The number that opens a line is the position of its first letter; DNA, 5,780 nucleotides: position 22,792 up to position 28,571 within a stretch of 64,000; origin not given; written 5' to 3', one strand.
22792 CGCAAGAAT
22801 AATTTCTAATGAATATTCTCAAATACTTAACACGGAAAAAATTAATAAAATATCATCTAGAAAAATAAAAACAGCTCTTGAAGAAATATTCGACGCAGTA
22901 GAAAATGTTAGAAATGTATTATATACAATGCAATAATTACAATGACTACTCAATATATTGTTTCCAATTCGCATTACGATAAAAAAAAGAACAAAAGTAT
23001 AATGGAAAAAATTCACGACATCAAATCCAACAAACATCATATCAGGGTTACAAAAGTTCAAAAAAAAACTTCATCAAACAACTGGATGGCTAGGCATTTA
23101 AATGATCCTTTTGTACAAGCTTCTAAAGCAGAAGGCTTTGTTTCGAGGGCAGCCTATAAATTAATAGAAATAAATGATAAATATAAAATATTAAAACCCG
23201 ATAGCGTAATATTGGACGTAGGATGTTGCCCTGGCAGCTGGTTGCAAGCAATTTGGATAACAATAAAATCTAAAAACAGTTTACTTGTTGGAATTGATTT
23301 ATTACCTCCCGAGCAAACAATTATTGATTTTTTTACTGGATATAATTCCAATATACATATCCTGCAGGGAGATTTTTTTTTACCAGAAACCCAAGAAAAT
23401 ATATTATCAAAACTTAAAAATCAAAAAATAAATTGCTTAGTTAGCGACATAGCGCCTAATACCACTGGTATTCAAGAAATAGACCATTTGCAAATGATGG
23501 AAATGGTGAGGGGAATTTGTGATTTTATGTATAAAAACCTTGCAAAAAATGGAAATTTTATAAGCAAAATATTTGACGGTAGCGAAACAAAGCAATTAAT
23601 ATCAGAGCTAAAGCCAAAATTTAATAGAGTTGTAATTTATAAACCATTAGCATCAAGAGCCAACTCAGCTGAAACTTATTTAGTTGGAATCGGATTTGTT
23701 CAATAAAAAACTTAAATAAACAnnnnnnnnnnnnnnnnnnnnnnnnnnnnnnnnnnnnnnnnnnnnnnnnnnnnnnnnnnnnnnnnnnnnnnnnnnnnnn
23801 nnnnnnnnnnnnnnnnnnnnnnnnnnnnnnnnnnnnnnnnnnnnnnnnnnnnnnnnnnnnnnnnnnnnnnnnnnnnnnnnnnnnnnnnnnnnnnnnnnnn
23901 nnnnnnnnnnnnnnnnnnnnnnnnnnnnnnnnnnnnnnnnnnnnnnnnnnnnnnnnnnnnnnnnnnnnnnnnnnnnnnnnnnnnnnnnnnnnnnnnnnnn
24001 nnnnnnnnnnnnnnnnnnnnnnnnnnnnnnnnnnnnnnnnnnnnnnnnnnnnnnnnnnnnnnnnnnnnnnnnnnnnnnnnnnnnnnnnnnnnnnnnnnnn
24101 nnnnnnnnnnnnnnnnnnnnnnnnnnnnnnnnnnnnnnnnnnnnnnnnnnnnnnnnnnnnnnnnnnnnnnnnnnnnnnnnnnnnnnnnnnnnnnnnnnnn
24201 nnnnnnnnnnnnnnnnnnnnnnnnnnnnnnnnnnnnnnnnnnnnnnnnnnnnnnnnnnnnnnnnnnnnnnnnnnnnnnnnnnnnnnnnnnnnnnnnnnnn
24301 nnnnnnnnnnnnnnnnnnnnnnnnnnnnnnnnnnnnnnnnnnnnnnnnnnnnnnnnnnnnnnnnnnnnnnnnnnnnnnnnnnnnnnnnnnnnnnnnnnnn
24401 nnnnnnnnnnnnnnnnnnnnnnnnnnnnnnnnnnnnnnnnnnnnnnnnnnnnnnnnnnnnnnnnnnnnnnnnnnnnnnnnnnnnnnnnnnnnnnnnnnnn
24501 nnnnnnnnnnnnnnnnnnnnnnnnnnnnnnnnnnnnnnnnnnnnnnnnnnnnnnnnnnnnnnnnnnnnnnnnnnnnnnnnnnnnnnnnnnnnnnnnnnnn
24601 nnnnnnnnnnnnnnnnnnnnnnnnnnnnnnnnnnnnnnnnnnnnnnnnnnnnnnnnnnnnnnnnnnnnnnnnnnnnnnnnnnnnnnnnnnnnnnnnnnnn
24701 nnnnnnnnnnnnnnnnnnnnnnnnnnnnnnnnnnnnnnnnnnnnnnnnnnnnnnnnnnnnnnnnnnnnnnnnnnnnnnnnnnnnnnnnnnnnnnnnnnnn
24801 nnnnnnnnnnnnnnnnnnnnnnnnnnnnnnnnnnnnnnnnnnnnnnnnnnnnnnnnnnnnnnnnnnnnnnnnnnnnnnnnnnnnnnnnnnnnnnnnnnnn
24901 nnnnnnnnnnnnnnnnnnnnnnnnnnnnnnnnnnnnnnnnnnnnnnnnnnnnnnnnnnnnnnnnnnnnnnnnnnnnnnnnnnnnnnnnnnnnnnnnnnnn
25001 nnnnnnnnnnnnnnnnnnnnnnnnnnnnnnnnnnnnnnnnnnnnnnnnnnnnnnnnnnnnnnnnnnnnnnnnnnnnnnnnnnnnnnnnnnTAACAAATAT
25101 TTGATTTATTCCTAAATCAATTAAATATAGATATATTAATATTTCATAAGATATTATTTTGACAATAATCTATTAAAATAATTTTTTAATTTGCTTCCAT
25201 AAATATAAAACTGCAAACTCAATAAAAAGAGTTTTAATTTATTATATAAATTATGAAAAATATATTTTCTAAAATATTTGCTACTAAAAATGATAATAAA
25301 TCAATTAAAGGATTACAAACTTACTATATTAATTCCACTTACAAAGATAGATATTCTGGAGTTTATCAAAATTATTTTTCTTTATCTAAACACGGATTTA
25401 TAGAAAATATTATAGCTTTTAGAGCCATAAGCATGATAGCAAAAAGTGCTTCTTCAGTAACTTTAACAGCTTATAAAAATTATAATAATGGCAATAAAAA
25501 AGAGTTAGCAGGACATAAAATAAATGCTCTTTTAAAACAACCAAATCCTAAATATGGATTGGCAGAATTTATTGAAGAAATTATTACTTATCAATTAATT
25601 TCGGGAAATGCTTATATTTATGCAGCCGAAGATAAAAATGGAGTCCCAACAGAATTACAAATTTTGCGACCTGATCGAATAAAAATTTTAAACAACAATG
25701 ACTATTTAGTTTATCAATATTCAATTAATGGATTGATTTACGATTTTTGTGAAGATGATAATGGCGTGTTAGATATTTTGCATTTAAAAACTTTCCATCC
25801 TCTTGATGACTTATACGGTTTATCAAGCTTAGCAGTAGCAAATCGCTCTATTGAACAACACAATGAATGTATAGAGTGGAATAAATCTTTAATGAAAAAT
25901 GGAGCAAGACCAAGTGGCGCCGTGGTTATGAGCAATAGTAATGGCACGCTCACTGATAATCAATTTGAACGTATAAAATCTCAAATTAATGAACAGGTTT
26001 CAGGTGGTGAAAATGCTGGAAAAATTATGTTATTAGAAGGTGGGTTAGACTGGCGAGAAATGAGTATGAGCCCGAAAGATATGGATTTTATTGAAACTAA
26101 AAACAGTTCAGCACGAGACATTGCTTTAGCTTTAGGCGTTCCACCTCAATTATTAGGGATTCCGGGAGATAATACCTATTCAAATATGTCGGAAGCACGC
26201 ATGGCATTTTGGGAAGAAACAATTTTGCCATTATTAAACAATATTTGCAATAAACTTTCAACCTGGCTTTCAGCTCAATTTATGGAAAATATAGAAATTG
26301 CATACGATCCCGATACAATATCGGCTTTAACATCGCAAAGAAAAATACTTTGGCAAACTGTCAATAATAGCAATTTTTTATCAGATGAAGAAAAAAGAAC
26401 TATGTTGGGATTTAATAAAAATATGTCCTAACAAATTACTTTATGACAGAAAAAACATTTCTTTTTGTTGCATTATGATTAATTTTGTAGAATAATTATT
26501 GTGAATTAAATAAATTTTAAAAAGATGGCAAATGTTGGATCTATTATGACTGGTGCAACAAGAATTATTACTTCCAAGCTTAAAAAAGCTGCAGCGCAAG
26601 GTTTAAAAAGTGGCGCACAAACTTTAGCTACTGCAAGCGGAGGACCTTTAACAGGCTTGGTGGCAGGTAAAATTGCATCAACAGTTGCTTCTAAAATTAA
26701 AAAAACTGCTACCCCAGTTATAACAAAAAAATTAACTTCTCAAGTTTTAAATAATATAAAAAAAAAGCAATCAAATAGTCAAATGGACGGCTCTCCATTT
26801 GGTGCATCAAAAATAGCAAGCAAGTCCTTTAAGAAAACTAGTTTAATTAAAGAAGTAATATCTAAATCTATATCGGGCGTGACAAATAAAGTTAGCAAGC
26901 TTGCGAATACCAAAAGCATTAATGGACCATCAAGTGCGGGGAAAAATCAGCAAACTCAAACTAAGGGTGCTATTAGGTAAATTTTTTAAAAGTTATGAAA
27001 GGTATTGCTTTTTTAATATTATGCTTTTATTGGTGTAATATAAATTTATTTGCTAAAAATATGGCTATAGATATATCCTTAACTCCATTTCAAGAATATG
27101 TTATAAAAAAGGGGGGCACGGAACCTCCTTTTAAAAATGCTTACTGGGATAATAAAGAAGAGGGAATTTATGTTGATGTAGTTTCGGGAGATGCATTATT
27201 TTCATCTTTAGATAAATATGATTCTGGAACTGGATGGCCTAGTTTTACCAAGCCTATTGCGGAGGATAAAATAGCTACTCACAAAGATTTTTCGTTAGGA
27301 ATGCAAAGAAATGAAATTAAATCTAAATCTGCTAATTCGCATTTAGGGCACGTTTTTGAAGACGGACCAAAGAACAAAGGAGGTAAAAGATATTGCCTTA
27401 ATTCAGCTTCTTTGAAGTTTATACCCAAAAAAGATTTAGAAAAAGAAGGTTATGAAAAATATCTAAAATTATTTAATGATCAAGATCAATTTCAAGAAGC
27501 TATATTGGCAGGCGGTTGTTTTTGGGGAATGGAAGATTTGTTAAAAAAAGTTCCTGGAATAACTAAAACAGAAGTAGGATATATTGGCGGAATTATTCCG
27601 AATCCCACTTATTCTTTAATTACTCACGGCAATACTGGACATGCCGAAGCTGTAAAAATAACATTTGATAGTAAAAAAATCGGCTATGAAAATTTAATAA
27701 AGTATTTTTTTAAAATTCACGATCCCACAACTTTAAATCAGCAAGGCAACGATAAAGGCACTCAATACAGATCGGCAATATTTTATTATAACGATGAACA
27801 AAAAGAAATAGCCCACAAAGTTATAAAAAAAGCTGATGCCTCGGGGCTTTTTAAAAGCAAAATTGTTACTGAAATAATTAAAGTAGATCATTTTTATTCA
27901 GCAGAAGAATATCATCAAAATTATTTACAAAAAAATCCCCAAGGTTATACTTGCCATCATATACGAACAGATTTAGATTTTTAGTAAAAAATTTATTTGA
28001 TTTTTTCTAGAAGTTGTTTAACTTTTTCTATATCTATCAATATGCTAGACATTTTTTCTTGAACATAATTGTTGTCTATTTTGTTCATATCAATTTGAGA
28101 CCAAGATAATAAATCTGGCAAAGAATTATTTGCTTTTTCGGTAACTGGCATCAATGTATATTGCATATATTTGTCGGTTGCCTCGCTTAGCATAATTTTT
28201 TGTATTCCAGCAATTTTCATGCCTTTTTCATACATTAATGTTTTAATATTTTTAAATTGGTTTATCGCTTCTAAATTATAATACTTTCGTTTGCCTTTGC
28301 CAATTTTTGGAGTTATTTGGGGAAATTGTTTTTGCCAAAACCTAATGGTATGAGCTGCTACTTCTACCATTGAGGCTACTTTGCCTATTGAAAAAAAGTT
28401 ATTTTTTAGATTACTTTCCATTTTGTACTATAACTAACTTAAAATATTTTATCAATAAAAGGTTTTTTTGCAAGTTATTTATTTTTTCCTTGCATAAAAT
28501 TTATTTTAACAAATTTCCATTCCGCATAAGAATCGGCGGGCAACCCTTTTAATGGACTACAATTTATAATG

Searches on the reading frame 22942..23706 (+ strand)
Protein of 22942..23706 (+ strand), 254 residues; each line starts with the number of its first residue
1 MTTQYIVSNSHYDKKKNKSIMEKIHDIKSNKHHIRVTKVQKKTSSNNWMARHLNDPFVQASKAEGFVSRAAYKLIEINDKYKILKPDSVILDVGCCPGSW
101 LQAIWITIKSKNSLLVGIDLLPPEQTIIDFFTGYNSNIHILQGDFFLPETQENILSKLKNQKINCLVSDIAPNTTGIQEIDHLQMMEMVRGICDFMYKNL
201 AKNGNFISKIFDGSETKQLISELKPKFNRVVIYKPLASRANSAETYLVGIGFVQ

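Call 20: search_protein_families(library=pfam, proteins=[window:22942-23706:+], max_evalue=0.001)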
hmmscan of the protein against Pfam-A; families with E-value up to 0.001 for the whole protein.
window:22942-23706:+ (254 aa): 1 family
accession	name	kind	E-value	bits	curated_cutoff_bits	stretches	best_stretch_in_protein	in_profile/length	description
PF01728.25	FtsJ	-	3.6e-46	157.8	24.1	1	66-252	1-181/181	FtsJ-like methyltransferase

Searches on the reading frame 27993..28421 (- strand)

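Call 21: search_protein_families(library=pfam, proteins=[window:27993-28421:-], max_evalue=0.001)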
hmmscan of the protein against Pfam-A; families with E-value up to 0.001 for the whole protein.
window:27993-28421:- (142 aa): 2 families
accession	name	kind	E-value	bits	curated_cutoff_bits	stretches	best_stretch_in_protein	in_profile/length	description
PF13411.12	MerR_1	-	4.2e-17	62.5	21.6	1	10-78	1-67/69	MerR HTH family regulatory protein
PF00376.29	MerR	-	2.3e-05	24.5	28.2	1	11-48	1-38/38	MerR family regulatory protein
